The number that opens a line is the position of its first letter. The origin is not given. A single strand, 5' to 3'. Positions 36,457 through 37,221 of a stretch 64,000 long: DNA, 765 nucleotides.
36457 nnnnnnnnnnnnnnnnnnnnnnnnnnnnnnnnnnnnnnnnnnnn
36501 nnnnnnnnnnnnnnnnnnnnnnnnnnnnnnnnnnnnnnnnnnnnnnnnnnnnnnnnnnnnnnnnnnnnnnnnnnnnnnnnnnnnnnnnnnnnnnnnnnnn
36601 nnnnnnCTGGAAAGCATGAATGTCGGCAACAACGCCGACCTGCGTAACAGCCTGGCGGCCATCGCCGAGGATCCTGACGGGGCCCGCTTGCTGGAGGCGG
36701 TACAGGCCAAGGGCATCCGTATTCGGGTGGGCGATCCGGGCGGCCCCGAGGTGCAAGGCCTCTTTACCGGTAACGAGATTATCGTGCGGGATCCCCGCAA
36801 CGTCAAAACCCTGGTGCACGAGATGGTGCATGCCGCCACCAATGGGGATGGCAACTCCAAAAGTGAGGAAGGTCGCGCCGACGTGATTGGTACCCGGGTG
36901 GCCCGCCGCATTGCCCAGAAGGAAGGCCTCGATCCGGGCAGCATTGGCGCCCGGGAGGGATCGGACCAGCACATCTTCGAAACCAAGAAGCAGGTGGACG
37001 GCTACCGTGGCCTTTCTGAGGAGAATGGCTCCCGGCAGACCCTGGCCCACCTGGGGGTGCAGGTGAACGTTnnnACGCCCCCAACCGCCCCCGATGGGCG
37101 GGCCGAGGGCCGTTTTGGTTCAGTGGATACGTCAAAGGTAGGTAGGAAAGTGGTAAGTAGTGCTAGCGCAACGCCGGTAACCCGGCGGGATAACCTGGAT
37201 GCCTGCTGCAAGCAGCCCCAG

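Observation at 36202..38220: Two adjacent genes fuse harpin-like Met/Gly-rich N-terminal modules to hydrolase domains (HExxH peptidase-like; GH19 lysozyme/chitinase-like)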

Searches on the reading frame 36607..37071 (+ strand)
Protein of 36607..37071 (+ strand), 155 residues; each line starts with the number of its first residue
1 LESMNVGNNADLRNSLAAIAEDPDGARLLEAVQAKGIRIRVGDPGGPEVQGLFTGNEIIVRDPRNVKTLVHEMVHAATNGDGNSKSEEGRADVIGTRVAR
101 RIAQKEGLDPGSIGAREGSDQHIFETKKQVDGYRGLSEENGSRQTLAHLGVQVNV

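Call 36: search_solved_structures(query=A2, max_evalue=10, show_alignments=3)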
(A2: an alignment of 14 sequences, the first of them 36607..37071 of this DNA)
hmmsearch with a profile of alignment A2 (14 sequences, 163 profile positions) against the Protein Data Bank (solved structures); distinct sequences matched with E-value up to 10: 5.
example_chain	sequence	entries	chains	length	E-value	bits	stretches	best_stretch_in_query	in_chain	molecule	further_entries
11fw_A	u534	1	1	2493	0.014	18.7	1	19-95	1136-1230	Virion DNA-directed RNA polymerase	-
4lgj_A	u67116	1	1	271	0.19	15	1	78-119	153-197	Uncharacterized protein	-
4lgi_A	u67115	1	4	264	0.21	14.9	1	78-119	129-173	Uncharacterized protein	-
4q3j_A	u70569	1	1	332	0.33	14.3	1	78-119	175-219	NFkB-p65-degrading zinc protease family protein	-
4o2i_A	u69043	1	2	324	0.47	13.8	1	78-118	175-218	Non-LEE encoded type III effector C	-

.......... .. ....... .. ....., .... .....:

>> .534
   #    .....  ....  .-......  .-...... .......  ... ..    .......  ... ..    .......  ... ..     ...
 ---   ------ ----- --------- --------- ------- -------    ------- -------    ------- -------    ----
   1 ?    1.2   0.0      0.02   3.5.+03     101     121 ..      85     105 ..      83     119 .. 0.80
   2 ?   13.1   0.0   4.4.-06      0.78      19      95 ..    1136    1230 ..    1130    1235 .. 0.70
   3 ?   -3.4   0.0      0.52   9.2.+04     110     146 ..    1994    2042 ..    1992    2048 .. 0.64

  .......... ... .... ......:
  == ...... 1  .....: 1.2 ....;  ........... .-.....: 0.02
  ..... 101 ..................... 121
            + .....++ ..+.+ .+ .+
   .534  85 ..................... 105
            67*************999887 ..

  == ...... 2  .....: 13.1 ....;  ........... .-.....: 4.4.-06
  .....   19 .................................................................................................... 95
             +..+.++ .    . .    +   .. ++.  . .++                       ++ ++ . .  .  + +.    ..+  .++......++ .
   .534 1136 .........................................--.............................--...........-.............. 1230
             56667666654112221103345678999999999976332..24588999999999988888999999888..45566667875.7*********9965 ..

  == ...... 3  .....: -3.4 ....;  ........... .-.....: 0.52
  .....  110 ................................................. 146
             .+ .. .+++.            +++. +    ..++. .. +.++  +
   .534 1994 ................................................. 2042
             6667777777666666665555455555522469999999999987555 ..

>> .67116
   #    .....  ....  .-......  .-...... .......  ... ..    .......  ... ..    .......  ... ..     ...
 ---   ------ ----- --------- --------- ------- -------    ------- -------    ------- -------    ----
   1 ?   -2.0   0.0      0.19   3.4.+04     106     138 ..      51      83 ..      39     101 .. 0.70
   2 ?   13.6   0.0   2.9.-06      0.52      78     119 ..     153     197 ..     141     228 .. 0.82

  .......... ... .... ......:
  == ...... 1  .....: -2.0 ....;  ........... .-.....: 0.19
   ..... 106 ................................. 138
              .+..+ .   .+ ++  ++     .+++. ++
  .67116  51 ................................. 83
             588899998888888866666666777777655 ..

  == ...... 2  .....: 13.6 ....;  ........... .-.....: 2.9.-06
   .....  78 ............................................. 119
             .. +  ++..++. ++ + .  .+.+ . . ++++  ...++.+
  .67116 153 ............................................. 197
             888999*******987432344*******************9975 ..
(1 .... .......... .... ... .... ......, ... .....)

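Call 53: predict_structure(alignment_id=A3)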
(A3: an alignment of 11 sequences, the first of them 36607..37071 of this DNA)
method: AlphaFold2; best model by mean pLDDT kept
length: 155 residues; sequences in the alignment: 11
mean_pLDDT: 90.0   pTM: 0.88
mean pLDDT of the five models: 90.0, 89.9, 89.4, 88.8, 88.3
residues with pLDDT >= 90: 113; 70-90: 31; 50-70: 6; < 50: 5
segments of 3 or more residues with pLDDT < 50: 1-5
pLDDT, mean of each block of 10 residues (from residue 1): 56 96 98 94 91 93 96 89 84 97 97 95 92 82 90 87
secondary structure, 60 per line:
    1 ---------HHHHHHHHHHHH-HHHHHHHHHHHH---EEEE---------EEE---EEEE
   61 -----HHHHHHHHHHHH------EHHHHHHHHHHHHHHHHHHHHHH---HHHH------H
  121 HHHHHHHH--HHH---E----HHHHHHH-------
elements in order: H10-21 H23-34 E38-41 E51-53 E57-60 H66-77 H85-106 H110-113 H120-128 H142-148

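Call 55: fold_search(model_id=the predicted structure, library=pdb)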
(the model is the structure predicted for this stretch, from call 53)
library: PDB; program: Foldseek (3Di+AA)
matches with E <= 10: 101; with E <= 0.001: 0
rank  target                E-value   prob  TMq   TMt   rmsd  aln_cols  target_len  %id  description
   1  5fxn                  2.3e-01  0.85  0.34  0.18   6.9       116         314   14  Structure of thermolysin solved by SAD from data collected by Direct Data Collection (DDC) using the ESRF RoboDiff gonio (released 2016-03-16)
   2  6cyy_A                2.7e-01  0.30  0.29  0.16  12.4       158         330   11  Mycobacterium tuberculosis transcriptional regulator (released 2019-04-17)
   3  6cz6_D                3.0e-01  0.23  0.26  0.14  14.1       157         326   12  Mycobacterium tuberculosis transcriptional regulator (released 2019-04-17)
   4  4ow3                  4.2e-01  0.75  0.43  0.24   5.8       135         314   12  Thermolysin structure determined by free-electron laser (released 2014-03-12)
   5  6d2s                  5.2e-01  0.16  0.26  0.17  14.3       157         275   12  Mycobacterium tuberculosis transcriptional regulator (released 2019-04-17)
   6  6cz6_A                5.8e-01  0.15  0.25  0.14  14.0       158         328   12  Mycobacterium tuberculosis transcriptional regulator (released 2019-04-17)
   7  4jiu                  6.1e-01  0.38  0.28  0.38   6.8       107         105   17  Crystal structure of the metallopeptidase zymogen of Pyrococcus abyssi abylysin (released 2013-06-12)
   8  9g5j_A                6.4e-01  0.33  0.38  0.30   7.1       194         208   10  Structure of the PRO-PRO endopeptidase (PPEP-3) E153A Y189F in complex with substrate peptide Ac-EPLPPPP-NH2 from Geob (released 2025-07-30)
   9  9gy5                  6.4e-01  0.16  0.29  0.14  17.1       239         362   10  Crystal structure of the catalytic domain from the BoNT-like toxin complex PG1 of Paeniclostridium ghonii (released 2025-10-15)
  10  6cz6_C                8.9e-01  0.12  0.25  0.14  14.1       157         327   11  Mycobacterium tuberculosis transcriptional regulator (released 2019-04-17)
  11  6cyj_A                9.9e-01  0.10  0.27  0.15  17.5       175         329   12  Mycobacterium tuberculosis transcriptional regulator (released 2019-04-17)
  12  4qhf                  1.2e+00  0.33  0.35  0.46   5.7       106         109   12  Crystal structure of Methanocaldococcus jannaschii monomeric selecase (released 2014-07-16)
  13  6bz0_A                1.4e+00  0.06  0.18  0.08  16.3       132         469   12  1.83 Angstrom Resolution Crystal Structure of Dihydrolipoyl Dehydrogenase from Acinetobacter baumannii in Complex with (released 2018-01-03)
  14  6gl3_B                1.4e+00  0.05  0.20  0.12  12.7       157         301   13  Crystal structure of human Phosphatidylinositol 4-kinase III beta (PI4KIIIbeta) in complex with ligand 44 (released 2018-08-15)
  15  4d0l_E                1.4e+00  0.04  0.19  0.08  13.2       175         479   14  Phosphatidylinositol 4-kinase III beta-PIK93 in a complex with Rab11a- GTP gammaS (released 2014-05-28)
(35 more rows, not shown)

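Call 56: search_protein_representatives(alignment_id=A3)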
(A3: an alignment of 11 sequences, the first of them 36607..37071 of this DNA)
Query: 11 sequences, 168 profile positions. Proteins with E-value up to 0.001 (for the whole library): 193; up to 1e-10: 138; up to 1e-30: 66. The best 150 are listed.
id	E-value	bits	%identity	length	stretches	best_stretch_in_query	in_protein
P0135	1.9e-67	242.7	-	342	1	4-168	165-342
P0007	8.6e-65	234.1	-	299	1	7-168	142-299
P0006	9.4e-65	234.0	-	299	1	11-168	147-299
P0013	1.4e-63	230.2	-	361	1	3-168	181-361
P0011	3.2e-63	229.0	-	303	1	2-166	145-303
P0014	9.9e-63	227.4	-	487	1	3-168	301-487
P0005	8.5e-61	221.1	-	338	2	24-168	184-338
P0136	3.7e-60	219.0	-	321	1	10-168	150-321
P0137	7.9e-60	217.9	-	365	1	10-168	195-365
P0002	2.3e-59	216.4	-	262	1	2-168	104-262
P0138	2.8e-59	216.2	-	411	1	4-168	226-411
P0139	4.0e-59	215.6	-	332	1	15-168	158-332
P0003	5.5e-59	215.2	-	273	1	3-168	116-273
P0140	8.5e-59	214.6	-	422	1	11-166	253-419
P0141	1.9e-58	213.4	-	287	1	2-165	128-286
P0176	6.2e-38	146.7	-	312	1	4-165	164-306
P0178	2.1e-35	138.5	-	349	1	7-165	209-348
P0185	1.1e-32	129.6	-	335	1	9-167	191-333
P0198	3.3e-28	115.0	-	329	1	8-161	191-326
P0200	1.1e-27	113.4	-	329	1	4-167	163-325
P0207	2.2e-22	96.1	-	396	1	15-166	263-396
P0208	3.0e-22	95.7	-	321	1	10-154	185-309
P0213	7.5e-21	91.1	-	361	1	7-165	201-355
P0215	1.7e-20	90.0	-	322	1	13-168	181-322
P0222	8.0e-19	84.5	-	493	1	14-166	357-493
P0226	5.9e-18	81.7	-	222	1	26-166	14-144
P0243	2.0e-14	70.2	-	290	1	19-162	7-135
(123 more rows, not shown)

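Call 59: list_cluster_members(proteins=[P0176, P0178, P0198, P0207, P0208, P0213, P0215, P0222, P0185, P0200])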
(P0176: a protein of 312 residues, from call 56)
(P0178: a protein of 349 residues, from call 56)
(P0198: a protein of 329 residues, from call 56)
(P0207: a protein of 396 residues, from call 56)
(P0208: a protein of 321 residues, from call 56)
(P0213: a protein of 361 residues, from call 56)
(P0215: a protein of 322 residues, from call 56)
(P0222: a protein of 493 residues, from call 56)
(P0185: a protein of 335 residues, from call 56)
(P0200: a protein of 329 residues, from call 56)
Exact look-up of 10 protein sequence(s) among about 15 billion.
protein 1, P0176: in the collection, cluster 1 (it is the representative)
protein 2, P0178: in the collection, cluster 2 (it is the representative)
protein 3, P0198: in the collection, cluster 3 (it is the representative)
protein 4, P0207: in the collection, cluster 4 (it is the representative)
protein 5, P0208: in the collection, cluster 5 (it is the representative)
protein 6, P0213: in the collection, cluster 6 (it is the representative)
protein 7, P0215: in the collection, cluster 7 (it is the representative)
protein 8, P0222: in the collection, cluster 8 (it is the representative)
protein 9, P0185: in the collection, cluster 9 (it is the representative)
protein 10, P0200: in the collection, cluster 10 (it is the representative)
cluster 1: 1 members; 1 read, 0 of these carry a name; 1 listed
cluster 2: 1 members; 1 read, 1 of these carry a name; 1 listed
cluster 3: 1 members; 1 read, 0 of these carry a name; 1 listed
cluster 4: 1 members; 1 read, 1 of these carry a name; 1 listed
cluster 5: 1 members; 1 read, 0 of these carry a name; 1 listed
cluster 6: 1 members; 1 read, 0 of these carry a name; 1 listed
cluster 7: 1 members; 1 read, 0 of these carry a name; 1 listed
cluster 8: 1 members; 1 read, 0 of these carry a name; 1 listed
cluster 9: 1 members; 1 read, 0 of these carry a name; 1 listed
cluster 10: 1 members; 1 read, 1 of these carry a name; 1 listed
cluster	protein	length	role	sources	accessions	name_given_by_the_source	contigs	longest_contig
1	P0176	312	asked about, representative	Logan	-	-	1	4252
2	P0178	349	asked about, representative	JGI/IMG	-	hypothetical protein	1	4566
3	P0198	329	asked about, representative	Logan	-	-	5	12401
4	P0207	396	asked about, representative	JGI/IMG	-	hypothetical protein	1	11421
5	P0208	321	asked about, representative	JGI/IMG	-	-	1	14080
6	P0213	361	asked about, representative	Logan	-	-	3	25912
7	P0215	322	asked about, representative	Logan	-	-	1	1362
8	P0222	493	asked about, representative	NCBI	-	-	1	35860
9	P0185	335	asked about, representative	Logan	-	-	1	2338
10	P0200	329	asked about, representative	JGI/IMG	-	hypothetical protein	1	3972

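Call 60: find_encoding_contigs(protein=P0222, flank=10000, max_places=1)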
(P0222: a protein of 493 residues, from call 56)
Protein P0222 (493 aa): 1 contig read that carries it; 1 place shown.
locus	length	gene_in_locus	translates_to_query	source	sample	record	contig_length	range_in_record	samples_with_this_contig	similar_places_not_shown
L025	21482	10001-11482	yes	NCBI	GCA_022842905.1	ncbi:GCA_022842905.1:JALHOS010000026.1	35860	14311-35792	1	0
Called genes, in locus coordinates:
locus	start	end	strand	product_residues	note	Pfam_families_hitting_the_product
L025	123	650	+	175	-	PF00583:Acetyltransf_1, PF13673:Acetyltransf_10, PF13508:Acetyltransf_7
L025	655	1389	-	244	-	-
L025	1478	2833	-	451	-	PF00069:Pkinase, PF03109:ABC1 (faint), PF07714:PK_Tyr_Ser-Thr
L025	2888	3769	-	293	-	PF00126:HTH_1, PF03466:LysR_substrate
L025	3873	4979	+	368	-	PF20510:HgmA_N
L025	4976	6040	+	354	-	PF14696:Glyoxalase_5, PF13669:Glyoxalase_4 (faint), PF00903:Glyoxalase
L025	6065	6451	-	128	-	-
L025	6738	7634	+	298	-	PF01223:Endonuclease_NS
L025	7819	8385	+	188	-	PF08818:DUF1801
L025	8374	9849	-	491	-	PF00392:GntR, PF00155:Aminotran_1_2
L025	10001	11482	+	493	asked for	-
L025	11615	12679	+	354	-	PF12900:Pyridox_ox_2, PF00583:Acetyltransf_1, PF13508:Acetyltransf_7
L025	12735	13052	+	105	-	PF13428:TPR_14 (faint), PF07719:TPR_2 (faint), PF13431:TPR_17 (faint), PF13414:TPR_11 (weak), PF13432:TPR_16 (weak), PF14559:TPR_19 (weak)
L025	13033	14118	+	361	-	PF01757:Acyl_transf_3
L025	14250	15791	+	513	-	PF00924:MS_channel_2nd, PF00027:cNMP_binding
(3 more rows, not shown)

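Call 70: search_protein_families(library=pfam, alignment_id=A3, max_evalue=1)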
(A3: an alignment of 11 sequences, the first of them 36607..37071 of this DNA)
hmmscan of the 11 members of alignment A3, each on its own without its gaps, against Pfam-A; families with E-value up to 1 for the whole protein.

A. member 1, window:36607-37071:+ (155 aa): 4 families
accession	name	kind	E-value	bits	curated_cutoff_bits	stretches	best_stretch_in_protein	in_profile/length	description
PF20352.3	DUF6647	-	0.0079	16.4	24.1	1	46-83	90-127/174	Domain of unknown function (DUF6647)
PF14891.12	Peptidase_M91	-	0.011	16.5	25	1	63-89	92-116/176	Effector protein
PF13678.12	Peptidase_M85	-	0.066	13.3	23.8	1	67-102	156-194/251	NFkB-p65-degrading zinc protease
PF10023.15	Aminopep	-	0.11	12.3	25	1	64-109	149-194/322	Putative aminopeptidase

B. families by the number of members that match (of 11 scanned): 18 families
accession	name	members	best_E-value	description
PF14891.12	Peptidase_M91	10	1.8e-05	Effector protein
PF10023.15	Aminopep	7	0.0053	Putative aminopeptidase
PF20573.4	DUF6782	5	5.9e-05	Putative metallopeptidase family (DUF6782)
PF20352.3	DUF6647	3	0.0079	Domain of unknown function (DUF6647)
PF10263.15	SprT-like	3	0.082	SprT-like family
PF13678.12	Peptidase_M85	2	0.066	NFkB-p65-degrading zinc protease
PF24844.1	PolC_DP2_central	1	0.013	DNA polymerase II large subunit DP2, central domain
PF13688.12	Reprolysin_5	1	0.014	Metallo-peptidase family M12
PF05096.18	Glu_cyclase_2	1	0.033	Glutamine cyclotransferase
PF17816.7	PDZ_4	1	0.041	PDZ domain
PF12795.12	MscS_porin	1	0.055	Mechanosensitive ion channel porin domain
PF02884.22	Lyase_8_C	1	0.07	Polysaccharide lyase family 8, C-terminal beta-sandwich domain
PF14449.11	PT-TG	1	0.086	Pre-toxin TG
PF18958.6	DUF5700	1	0.13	Putative zinc dependent peptidase (DUF5700)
PF11947.13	DUF3464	1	0.16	Photosynthesis affected mutant 68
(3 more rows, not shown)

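Call 74: fold_search(model_id=the predicted structure, library=viral)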
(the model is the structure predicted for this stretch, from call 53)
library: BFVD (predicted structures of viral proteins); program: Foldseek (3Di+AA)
matches with E <= 10: 244; with E <= 0.001: 0
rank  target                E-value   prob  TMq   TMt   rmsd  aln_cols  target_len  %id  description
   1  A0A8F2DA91            2.3e-02  0.91  0.36  0.37  13.7       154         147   16  Metalloprotease [Gordonia phage VanLee]
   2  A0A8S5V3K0            4.3e-02  0.96  0.37  0.41   7.4       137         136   20  IrrE protein [Myoviridae sp. ctk6V34]
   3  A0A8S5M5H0            5.4e-02  0.99  0.37  0.46   4.3        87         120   22  IrrE N-terminal-like domain-containing protein [Siphoviridae sp. ctDwe1]
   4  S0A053                7.8e-02  0.57  0.35  0.12  12.8       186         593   15  Structural protein [Cellulophaga phage phi14:2]
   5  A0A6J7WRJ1            9.2e-02  0.60  0.35  0.11  11.8       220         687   14  VWFA domain containing protein [uncultured Caudovirales phage]
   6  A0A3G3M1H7            9.2e-02  0.35  0.30  0.18  14.2       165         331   16  (no name in the UniProt tables at hand)
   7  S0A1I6                1.0e-01  0.54  0.36  0.10  12.2       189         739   17  Structural protein [Cellulophaga phage phi4:1]
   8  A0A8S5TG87            1.3e-01  0.54  0.32  0.20  10.4       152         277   10  Zinc-binding metallo-peptidase [Myoviridae sp. ctIty1]
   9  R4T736                1.3e-01  0.47  0.33  0.28  12.1       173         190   16  Uncharacterized protein [Halogranum tailed virus 1]
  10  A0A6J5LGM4            1.4e-01  0.51  0.34  0.24  17.0       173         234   17  Uncharacterized protein [uncultured Caudovirales phage]
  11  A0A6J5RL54            1.7e-01  0.54  0.32  0.31  12.7       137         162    9  SprT-like domain-containing protein [uncultured Caudovirales phage]
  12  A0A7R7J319            1.8e-01  0.69  0.35  0.31  13.5       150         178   12  (no name in the UniProt tables at hand)
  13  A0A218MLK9            1.8e-01  0.51  0.33  0.19  19.3       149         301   16  Uncharacterized protein [uncultured virus]
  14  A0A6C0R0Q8            1.8e-01  0.35  0.30  0.28  11.7       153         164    8  Uncharacterized protein [Alteromonas phage vB_AmeM_PT11-V22]
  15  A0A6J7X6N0            2.0e-01  0.47  0.25  0.34  12.2       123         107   12  Uncharacterized protein [uncultured Caudovirales phage]
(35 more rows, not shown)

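Call 77: find_encoding_contigs(protein=P0243, flank=10000, max_places=2)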
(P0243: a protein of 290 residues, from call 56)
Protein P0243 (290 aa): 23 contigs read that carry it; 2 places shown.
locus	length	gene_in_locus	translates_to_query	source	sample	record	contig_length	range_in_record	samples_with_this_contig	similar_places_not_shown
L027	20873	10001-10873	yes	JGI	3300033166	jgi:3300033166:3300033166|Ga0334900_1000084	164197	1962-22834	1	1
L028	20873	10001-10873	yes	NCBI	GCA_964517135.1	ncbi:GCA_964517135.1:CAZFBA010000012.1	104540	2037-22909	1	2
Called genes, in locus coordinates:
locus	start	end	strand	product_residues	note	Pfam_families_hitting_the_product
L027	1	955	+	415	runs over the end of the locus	PF00145:DNA_methylase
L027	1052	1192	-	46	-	-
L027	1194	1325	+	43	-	-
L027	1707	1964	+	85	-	-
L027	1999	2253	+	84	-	PF05016:ParE_toxin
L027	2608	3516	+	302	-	-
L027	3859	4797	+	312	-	PF00092:VWA, PF13519:VWA_2 (weak)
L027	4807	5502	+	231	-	PF13768:VWA_3, PF00092:VWA, PF13519:VWA_2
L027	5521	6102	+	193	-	-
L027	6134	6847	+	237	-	PF05949:DUF881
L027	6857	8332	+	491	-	PF13472:Lipase_GDSL_2 (faint)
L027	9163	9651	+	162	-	-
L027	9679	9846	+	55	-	-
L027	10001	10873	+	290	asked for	-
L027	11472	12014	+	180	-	-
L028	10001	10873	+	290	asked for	-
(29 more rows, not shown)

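Call 78: find_encoding_contigs(protein=P0226, flank=10000, max_places=2)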
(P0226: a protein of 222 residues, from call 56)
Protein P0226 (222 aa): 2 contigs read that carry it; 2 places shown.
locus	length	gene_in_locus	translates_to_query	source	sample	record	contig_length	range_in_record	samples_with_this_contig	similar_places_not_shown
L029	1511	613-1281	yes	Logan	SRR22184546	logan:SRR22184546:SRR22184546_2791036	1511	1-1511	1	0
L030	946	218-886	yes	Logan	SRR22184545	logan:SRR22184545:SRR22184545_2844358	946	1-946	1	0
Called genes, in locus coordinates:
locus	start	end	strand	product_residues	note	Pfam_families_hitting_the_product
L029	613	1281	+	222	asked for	-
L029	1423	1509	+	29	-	?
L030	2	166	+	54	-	?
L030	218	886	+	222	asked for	-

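Call 89: find_related_loci(query=A3, collection=viral_contigs, flank=8000)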
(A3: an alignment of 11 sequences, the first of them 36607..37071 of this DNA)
Query A3 (155 aa) in viral_contigs; peptide patterns used: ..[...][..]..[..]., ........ (x = any residue, [..] = any of these).
453 stretches matched a pattern; 1 encode a relative of the query (tblastn E <= 1e-3); 1 distinct loci.
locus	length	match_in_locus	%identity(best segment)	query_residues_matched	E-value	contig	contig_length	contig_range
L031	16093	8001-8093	55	60-90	4e-6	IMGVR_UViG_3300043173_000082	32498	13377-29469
